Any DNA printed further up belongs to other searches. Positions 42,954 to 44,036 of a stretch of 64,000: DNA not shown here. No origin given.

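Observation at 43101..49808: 2235-aa cytoplasmic giant: helical repeat arrays ending in a type-II PI4-kinase-like catalytic core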

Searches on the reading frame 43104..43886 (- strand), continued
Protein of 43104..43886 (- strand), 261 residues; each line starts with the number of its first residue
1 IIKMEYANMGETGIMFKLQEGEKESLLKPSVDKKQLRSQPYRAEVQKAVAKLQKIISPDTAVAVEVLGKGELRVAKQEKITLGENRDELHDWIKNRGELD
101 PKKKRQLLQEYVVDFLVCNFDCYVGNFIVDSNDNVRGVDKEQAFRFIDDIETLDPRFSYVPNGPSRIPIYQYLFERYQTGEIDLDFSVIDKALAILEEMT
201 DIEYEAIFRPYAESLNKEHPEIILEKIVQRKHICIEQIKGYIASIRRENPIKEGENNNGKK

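Call 59: search_dna_similar(query=window:43104-43886:-, collection=phages, mode=protein, max_evalue=0.001, max_rows=25)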
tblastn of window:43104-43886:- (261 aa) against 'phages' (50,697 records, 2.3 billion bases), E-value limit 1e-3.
Records with a match: 12; places in all: 12; records where one place covers at least 80% of the query: 0.
Best place of each record, by identity: <60% 12.
By first word of the organism name: Mycobacterium 12.
By host as written in the record: Mycobacterium smegmatis mc#155 5; Mycobacterium smegmatis mc2 155 2; Mycobacteroides abscessus subsp. bolletii strain 875 1; Mycobacteroides abscessus subsp. abscessus strain 712 1; Mycobacterium chelonae strain ATCC 35752 1; Mycobacteroides abscessus subsp. abscessus strain 1009 1; Mycobacteroides abscessus subsp. abscessus strain 280 1.
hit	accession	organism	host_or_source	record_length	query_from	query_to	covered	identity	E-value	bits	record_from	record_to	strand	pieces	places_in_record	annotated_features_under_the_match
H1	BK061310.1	Mycobacterium phage prophiFVLQ01-1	Mycobacteroides abscessus subsp. ...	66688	109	257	57%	31.8%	1e-9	64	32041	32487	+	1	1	56: minor capsid protein and ADP-ribosyltransferase fusion protein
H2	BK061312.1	Mycobacterium phage prophiFSQJ01-1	Mycobacteroides abscessus subsp. ...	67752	109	248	54%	30.3%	5e-11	68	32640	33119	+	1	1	54: minor capsid and ADP-ribosyltransferase domain fusion protein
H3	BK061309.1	Mycobacterium phage McProf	Mycobacterium chelonae strain ATCC 35752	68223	109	241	51%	28.8%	9e-8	59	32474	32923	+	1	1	54: minor capsid and ADP-ribosyltransferase domain fusion protein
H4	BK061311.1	Mycobacterium phage prophiFSIL01-1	Mycobacteroides abscessus subsp. ...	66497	109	241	51%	28.1%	4e-8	60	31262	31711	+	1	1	53: Minor capsid and ADP-ribosyltransferase domain fusion protein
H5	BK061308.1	Mycobacterium phage prophiFSAT01-1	Mycobacteroides abscessus subsp. ...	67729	109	241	51%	28.1%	4e-7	56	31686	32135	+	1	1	53: minor capsid and ADP-ribosyltransferase domain fusion protein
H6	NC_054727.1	Mycobacterium phage Phrappuccino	Mycobacterium smegmatis mc#155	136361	99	238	54%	26.3%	9e-8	59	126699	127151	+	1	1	195: hypothetical protein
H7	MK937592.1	Mycobacterium phage Phrappuccino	Mycobacterium smegmatis mc#155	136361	99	238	54%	26.3%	9e-8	59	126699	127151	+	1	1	195: hypothetical protein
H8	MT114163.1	Mycobacterium phage Settecandela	Mycobacterium smegmatis mc#155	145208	99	238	54%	26.3%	9e-8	59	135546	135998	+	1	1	220: hypothetical protein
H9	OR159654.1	Mycobacterium phage Aikoy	Mycobacterium smegmatis mc#155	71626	105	218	44%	28.8%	2e-6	54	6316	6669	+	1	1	15: ADP-ribosyltransferase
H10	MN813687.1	Mycobacterium phage Onyinye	Mycobacterium smegmatis mc2 155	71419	105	218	44%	28.8%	2e-6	54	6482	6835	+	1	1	16: ADP-ribosyltransferase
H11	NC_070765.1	Mycobacterium phage Onyinye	Mycobacterium smegmatis mc2 155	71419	105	218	44%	28.8%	2e-6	54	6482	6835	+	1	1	16: ADP-ribosyltransferase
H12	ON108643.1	Mycobacterium phage Leopard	Mycobacterium smegmatis mc#155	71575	105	218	44%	28.8%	2e-6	54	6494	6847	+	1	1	15: ADP-ribosyltransferase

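Call 60: get_annotated_region(hit=H10, flank=4000)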
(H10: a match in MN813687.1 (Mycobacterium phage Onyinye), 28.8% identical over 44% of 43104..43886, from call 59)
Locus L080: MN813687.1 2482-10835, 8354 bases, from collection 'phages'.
description: Mycobacterium phage Onyinye, complete genome.
organism: Mycobacterium phage Onyinye (NCBI taxid 2686235)
taxonomy: Viruses; Duplodnaviria; Heunggongvirae; Uroviricota; Caudoviricetes; Onyinyevirus; Onyinyevirus onyinye
host: Mycobacterium smegmatis mc2 155; source: soil; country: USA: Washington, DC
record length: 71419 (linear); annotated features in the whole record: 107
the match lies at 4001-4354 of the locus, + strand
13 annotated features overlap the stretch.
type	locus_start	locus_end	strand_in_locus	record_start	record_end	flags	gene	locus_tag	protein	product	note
CDS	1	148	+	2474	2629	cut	6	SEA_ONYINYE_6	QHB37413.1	membrane protein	-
CDS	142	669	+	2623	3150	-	7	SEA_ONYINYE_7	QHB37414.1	hypothetical protein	-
CDS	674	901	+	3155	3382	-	8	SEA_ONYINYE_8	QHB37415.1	hypothetical protein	-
CDS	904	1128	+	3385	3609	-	9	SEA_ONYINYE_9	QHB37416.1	hypothetical protein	-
CDS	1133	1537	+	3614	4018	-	10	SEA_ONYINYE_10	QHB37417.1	hypothetical protein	-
CDS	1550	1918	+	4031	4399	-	11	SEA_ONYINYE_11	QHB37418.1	hypothetical protein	-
CDS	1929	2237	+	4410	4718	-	12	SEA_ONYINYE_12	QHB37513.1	hypothetical protein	-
CDS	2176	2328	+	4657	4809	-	13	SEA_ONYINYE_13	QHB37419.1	hypothetical protein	-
CDS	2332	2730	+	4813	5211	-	14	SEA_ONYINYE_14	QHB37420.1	hypothetical protein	-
CDS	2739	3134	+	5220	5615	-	15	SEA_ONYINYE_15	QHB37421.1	hypothetical protein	-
CDS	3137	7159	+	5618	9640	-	16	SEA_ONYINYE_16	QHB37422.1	ADP-ribosyltransferase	-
CDS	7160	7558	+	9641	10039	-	17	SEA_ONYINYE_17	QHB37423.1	hypothetical protein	-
CDS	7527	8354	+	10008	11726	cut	18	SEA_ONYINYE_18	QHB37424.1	terminase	-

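Call 61: get_annotated_region(hit=H3, flank=4000)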
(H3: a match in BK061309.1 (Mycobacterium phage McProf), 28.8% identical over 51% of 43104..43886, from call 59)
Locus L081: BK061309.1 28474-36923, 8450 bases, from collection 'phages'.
description: TPA_asm: Mycobacterium phage McProf, complete genome.
organism: Mycobacterium phage McProf (NCBI taxid 2962773)
taxonomy: Viruses; Duplodnaviria; Heunggongvirae; Uroviricota; Caudoviricetes
host: Mycobacterium chelonae strain ATCC 35752; source: -; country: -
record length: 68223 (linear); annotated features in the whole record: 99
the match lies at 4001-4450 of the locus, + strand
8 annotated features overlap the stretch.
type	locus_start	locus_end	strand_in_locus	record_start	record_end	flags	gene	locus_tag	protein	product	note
CDS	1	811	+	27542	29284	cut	52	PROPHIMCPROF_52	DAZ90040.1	terminase, large subunit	-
CDS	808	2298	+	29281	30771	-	53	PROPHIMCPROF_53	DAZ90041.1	portal protein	-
CDS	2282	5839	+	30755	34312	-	54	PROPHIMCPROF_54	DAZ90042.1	minor capsid and ADP-ribosyltransferase domain fusion protein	-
CDS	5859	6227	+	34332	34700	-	55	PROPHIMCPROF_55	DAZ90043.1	hypothetical protein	-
CDS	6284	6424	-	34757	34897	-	56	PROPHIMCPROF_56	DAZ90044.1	hypothetical protein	-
CDS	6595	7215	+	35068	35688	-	57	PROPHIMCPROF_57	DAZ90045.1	scaffolding protein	-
CDS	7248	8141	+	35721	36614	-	58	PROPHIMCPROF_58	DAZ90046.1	major capsid protein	-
CDS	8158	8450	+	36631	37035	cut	59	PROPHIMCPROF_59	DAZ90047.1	head-to-tail adaptor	-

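Call 66: search_protein_families(library=pfam, alignment_id=A5, max_evalue=1)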
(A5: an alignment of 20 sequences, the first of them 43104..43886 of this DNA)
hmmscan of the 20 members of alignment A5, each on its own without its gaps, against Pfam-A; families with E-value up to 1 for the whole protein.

A. member 1, window:43104-43886:- (261 aa): 1 family
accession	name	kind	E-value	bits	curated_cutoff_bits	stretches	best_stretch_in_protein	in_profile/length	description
PF14805.11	THDPS_N_2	-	0.3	11.7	25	1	63-94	32-58/67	Tetrahydrodipicolinate N-succinyltransferase N-terminal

B. families by the number of members that match (of 20 scanned): 19 families
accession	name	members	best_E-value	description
PF07804.18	HipA_C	4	0.023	HipA-like C-terminal domain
PF00454.33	PI3_PI4_kinase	2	0.0055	Phosphatidylinositol 3- and 4-kinase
PF01920.25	Prefoldin_2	1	0.00062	Prefoldin subunit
PF08321.18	PPP5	1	0.0088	PPP5 TPR repeat region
PF11014.13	DUF2852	1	0.017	Protein of unknown function (DUF2852)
PF05627.16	AvrRpt-cleavage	1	0.033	Cleavage site for pathogenic type III effector avirulence factor Avr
PF05822.18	UMPH-1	1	0.051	Pyrimidine 5'-nucleotidase (UMPH-1)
PF09548.15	Spore_III_AB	1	0.079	Stage III sporulation protein AB (spore_III_AB)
PF20613.4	HipA_2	1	0.096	HipA-like kinase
PF02789.23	Peptidase_M17_N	1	0.12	Cytosol aminopeptidase family, N-terminal domain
PF06472.20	ABC_membrane_2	1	0.17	ABC transporter transmembrane region 2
PF11527.13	ARL2_Bind_BART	1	0.18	The ARF-like 2 binding protein BART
PF00171.27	Aldedh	1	0.19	Aldehyde dehydrogenase family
PF12717.13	Cnd1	1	0.19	non-SMC mitotic condensation complex subunit 1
PF02037.33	SAP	1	0.22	SAP domain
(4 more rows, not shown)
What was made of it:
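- HipA_C hits are more frequent among relatives than PI3_PI4 hits (4/20 against 2/20; call 66).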

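Call 67: search_solved_structures(query=A5, max_evalue=10, show_alignments=4)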
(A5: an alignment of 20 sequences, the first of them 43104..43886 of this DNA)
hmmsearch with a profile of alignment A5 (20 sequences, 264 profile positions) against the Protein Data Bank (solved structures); distinct sequences matched with E-value up to 10: 4.
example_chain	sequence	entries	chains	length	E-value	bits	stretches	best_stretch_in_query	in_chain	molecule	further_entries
2zqm_A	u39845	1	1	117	0.1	15.4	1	180-258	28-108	Prefoldin beta subunit 1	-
5xom_A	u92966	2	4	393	0.5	13.1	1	107-148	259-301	Glycosaminoglycan xylosylkinase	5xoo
2hba_A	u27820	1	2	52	0.76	12.5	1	12-50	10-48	50S ribosomal protein L9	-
8r5s_A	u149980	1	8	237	1.3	11.7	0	185-209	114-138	chain A, B, C and H of the soluble homotetramer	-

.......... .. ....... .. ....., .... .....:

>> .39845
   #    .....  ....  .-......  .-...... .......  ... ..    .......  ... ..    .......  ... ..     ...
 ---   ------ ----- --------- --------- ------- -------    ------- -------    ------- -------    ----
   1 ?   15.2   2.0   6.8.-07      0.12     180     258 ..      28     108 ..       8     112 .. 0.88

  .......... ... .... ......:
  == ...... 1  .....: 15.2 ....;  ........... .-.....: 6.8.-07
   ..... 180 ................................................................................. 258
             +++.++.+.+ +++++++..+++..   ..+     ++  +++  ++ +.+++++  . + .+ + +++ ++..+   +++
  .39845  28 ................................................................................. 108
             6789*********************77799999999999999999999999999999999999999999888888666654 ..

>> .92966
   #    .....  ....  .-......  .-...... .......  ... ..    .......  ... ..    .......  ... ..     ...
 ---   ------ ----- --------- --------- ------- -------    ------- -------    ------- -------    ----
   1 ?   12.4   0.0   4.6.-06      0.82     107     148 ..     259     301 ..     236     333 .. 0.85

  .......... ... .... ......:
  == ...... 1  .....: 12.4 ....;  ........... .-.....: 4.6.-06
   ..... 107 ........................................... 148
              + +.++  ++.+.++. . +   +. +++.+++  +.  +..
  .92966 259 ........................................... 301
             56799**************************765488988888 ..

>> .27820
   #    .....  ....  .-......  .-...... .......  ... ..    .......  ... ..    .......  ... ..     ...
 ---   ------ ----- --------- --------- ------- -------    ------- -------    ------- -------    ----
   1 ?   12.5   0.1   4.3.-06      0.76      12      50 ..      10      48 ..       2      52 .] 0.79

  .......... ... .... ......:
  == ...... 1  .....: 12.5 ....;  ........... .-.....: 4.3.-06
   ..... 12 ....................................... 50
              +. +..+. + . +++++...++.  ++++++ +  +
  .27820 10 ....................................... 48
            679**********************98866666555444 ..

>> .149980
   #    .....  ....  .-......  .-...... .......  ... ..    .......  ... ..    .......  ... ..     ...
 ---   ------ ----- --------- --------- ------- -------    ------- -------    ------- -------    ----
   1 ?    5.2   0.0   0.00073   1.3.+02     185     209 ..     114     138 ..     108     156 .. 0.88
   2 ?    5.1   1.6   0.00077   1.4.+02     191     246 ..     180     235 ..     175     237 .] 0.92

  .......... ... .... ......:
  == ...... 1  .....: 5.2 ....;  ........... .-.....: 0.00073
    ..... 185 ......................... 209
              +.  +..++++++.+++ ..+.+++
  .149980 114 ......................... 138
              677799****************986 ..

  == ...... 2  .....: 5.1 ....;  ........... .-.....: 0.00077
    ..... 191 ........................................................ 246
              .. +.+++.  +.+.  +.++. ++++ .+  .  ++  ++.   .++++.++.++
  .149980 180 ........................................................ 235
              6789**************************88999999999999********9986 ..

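Call 76: search_protein_families(library=pfam, proteins=[L081:2282-5839:+, L080:3137-7159:+, P0114, P0153], max_evalue=0.01)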
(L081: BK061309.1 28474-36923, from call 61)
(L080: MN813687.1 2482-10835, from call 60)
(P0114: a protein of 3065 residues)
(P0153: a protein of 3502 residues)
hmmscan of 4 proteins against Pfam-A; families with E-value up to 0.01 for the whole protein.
L081:2282-5839:+ (1185 aa): 2 families
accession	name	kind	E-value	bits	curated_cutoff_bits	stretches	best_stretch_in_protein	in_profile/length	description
PF25310.1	VG15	-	5.7e-37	128.4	26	1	7-203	6-209/212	VG15 protein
PF03496.20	ADPrib_exo_Tox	-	4.7e-16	59.2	23.4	1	1007-1176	16-191/196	ADP-ribosyltransferase exoenzyme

L080:3137-7159:+ (1340 aa): 2 families
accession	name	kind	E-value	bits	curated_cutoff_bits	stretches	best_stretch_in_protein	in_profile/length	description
PF03496.20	ADPrib_exo_Tox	-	6.6e-08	32.6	23.4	1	1158-1332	7-192/196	ADP-ribosyltransferase exoenzyme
PF07804.18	HipA_C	-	0.0021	18.2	30.5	0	284-311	115-142/213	HipA-like C-terminal domain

P0114 (3065 aa): 0 families

P0153 (3502 aa): 0 families
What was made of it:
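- On HipA-like kinases (Pfam HipA_C PF07804): 4 of 20 relatives hit at E>=0.023, and Onyinye gp16 at 0.0021 (18.2 bits) (calls 66, 76).
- Closest known: HipA-family Ser/Thr kinases. Same: Relatives give weak HipA_C and HipA_2 Pfam hits (calls 66, 76).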

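Call 80: fold_search(model_id=the predicted structure, library=viral)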
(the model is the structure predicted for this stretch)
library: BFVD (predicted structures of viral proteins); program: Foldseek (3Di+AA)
matches with E <= 10: 557; with E <= 0.001: 15
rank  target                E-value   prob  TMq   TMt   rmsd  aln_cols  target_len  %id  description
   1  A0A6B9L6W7            1.4e-09  1.00  0.73  0.16   5.8       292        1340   17  ADP-ribosyltransferase [Mycobacterium phage Onyinye]
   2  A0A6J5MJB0            7.0e-07  1.00  0.55  0.27   7.6       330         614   12  Phosphatidylinositol 3-/4-kinase, catalytic domain containing protein [uncultured Caudovirales phage]
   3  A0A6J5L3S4            2.4e-05  1.00  0.42  0.24  12.2       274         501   14  Nudix_Hydrolase domain containing protein [uncultured Caudovirales phage]
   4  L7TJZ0                6.9e-05  1.00  0.38  0.22  19.0       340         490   13  PI3K/PI4K catalytic domain-containing protein [Halorubrum sodomense tailed virus 2]
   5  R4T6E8                9.0e-05  1.00  0.50  0.14  12.3       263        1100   13  Uncharacterized protein [Haloarcula hispanica tailed virus 1]
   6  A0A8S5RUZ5            1.6e-04  1.00  0.47  0.17   9.9       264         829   13  (no name in the UniProt tables at hand)
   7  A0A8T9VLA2            2.1e-04  1.00  0.45  0.21  10.4       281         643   14  (no name in the UniProt tables at hand)
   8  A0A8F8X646            2.2e-04  1.00  0.39  0.28  17.6       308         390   10  (no name in the UniProt tables at hand)
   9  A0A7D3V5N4            2.7e-04  1.00  0.40  0.24  15.4       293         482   14  Tyrosine protein kinase [Fadolivirus FV1/VV64]
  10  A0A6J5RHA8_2          4.4e-04  1.00  0.39  0.12  18.0       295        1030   13  2'-5' RNA ligase superfamily [uncultured Caudovirales phage]
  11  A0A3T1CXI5            6.7e-04  1.00  0.37  0.32  13.1       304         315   11  Ser/Thr protein kinase [Acanthamoeba castellanii medusavirus J1]
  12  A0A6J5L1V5            7.9e-04  1.00  0.47  0.23   6.6       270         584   11  PI3K/PI4K catalytic domain-containing protein [uncultured Caudovirales phage]
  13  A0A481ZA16            8.7e-04  1.00  0.33  0.24   5.7       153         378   14  Protein kinase [Pithovirus LCPAC401]
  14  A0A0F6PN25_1          8.7e-04  1.00  0.38  0.11  19.5       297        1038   15  Pp1a [Bovine nidovirus TCH5]
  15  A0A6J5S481            9.7e-04  1.00  0.38  0.11  16.3       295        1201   14  Phage portal protein, HK97 [uncultured Caudovirales phage]
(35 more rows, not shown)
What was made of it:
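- On Protein-kinase-like (PKL) superfamily: BFVD kinases and PI3K/PI4K-labelled phage proteins (call 80).
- Closest known: PI3K/PI4K catalytic domains. Same: Fold-level matches to phage proteins that UniProt labels as PI3K/PI4K catalytic domain (call 80).
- BFVD: Onyinye gp16 at E 1.4e-9, TMq 0.73; phage 'PI3-/4-kinase catalytic domain' proteins at 7e-7 (call 80).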

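Call 84: search_protein_families(library=pfam, proteins=[P0043, P0045, P0047, P0051, P0052, P0059], max_evalue=0.01)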
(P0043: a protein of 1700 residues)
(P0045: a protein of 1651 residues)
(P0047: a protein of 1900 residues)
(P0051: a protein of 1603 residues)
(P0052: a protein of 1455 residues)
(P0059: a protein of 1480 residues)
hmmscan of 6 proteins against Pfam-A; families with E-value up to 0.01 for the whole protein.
P0043 (1700 aa): 0 families

P0045 (1651 aa): 1 family
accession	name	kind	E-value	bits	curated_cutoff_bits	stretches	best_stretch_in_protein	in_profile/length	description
PF13475.11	DUF4116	-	0.0042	17.1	24.9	1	304-349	1-46/49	Domain of unknown function (DUF4116)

P0047 (1900 aa): 1 family
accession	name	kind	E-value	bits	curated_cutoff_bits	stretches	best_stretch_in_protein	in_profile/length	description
PF21991.1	capSnatchArena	-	0.0041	17.1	24.2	0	242-324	8-91/194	Cap-snatching endonuclease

P0051 (1603 aa): 0 families

P0052 (1455 aa): 0 families

P0059 (1480 aa): 1 family
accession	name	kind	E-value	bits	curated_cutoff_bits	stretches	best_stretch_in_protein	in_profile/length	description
PF09537.16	DUF2383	-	0.0057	17.2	30.8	0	1421-1478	14-71/111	Domain of unknown function (DUF2383)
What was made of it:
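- Tried and rejected: Pfam on six relatives whose N-termini did not align was uninformative (call 84).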

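Call 88: find_related_loci(query=A2, collection=viral_contigs, flank=6000)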
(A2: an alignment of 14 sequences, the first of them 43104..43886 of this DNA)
Query A2 (261 aa) in viral_contigs; peptide patterns used: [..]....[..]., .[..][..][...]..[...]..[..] (x = any residue, [..] = any of these).
285 stretches matched a pattern; 126 encode a relative of the query (tblastn E <= 1e-3); the best 80 are kept; 80 distinct loci.
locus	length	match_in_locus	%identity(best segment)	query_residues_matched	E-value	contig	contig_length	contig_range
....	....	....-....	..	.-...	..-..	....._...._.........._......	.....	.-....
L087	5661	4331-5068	38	7-248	4e-41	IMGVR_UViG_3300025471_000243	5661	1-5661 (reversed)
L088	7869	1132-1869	38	7-248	1e-40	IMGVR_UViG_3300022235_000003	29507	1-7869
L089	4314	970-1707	38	7-248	5e-40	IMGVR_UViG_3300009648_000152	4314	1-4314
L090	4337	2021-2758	38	7-248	5e-40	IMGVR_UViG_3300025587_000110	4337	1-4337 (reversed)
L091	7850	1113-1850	38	7-248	1e-39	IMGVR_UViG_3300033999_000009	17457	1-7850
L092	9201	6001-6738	38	7-248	1e-39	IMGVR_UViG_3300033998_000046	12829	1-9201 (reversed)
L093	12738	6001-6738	38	7-248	1e-39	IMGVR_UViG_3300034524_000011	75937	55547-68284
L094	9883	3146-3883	38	7-248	1e-39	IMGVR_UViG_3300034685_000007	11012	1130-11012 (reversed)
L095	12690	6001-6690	36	6-231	5e-39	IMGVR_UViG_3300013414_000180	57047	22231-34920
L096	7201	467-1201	37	8-248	3e-39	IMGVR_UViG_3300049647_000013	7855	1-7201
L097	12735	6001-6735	37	8-248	3e-39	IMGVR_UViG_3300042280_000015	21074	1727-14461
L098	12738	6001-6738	38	7-248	2e-39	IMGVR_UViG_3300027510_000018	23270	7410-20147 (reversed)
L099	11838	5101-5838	38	7-248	4e-39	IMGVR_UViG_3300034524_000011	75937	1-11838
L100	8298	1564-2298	37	8-248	8e-39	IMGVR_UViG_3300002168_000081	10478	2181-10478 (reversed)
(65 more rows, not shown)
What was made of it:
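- Tried and rejected: It was repeated with A2 (call 88).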
